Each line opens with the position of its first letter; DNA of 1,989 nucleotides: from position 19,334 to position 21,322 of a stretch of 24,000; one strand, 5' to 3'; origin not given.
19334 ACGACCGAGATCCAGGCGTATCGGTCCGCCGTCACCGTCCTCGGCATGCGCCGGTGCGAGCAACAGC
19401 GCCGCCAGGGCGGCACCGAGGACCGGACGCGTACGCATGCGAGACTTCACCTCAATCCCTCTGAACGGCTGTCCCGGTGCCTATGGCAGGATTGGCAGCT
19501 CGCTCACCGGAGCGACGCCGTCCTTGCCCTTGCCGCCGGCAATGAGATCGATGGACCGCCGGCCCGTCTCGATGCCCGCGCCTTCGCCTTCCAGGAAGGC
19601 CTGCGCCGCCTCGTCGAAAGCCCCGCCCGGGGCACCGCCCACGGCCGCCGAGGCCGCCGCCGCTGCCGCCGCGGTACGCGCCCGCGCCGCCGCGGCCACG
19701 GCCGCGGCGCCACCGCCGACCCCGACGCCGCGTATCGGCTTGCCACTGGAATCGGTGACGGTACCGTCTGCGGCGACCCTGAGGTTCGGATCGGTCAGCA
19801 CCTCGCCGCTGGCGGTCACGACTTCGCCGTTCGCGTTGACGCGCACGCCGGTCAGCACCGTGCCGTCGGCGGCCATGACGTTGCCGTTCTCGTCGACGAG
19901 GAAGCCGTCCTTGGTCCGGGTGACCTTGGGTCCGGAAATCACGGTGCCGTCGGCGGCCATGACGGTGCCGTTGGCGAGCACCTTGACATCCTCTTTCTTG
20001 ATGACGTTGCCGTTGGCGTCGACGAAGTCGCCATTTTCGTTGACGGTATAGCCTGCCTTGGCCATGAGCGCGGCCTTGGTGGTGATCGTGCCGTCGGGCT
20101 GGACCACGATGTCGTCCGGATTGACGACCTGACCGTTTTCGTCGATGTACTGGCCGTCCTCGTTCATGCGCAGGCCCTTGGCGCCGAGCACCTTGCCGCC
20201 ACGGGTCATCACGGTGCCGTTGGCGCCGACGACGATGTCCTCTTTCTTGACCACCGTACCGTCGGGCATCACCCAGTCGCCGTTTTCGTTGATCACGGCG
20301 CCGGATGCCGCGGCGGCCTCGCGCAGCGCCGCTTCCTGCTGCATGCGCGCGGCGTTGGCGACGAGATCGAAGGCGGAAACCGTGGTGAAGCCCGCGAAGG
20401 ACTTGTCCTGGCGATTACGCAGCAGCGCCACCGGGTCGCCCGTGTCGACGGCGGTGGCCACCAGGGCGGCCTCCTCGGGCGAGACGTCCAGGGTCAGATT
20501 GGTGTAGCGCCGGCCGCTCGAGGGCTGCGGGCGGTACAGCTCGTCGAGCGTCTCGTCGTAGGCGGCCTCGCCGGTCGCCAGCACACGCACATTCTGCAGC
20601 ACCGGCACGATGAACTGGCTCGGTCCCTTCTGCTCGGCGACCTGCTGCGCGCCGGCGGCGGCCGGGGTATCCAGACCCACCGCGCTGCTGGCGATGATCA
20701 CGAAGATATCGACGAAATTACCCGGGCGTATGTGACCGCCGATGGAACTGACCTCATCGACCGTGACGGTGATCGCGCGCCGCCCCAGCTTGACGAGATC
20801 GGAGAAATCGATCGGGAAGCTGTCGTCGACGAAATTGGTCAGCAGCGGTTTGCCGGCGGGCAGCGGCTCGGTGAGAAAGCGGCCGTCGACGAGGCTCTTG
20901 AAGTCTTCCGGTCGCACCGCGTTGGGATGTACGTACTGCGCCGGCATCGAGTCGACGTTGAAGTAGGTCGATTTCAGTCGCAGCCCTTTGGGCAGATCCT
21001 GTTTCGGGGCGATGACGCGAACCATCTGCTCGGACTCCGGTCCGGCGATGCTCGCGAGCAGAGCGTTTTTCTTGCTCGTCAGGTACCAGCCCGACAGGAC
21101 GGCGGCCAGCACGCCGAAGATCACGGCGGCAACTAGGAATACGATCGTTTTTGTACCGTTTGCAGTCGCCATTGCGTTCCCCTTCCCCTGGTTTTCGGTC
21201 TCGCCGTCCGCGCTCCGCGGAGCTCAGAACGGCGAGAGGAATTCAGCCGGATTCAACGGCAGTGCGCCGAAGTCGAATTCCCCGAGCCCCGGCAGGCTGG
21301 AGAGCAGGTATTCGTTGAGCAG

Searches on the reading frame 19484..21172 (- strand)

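Call 91: search_protein_families(library=pfam, proteins=[window:19484-21172:-], max_evalue=0.001)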
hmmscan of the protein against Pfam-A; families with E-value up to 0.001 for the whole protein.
window:19484-21172:- (563 aa): 4 families
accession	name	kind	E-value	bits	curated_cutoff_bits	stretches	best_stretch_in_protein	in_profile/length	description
PF16976.10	RcpC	-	6.8e-21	74.7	28.8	1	123-246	3-108/114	Flp pilus assembly protein RcpC/CpaB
PF12396.14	DUF3659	-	6.9e-08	32.7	24.8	1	340-391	5-52/61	Protein of unknown function (DUF3659)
PF20606.3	DUF6799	-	5.9e-05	23.2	26.8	0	397-432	27-63/63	Domain of unknown function (DUF6799)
PF08666.17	SAF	-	0.00077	20.4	21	0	52-113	2-60/63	SAF domain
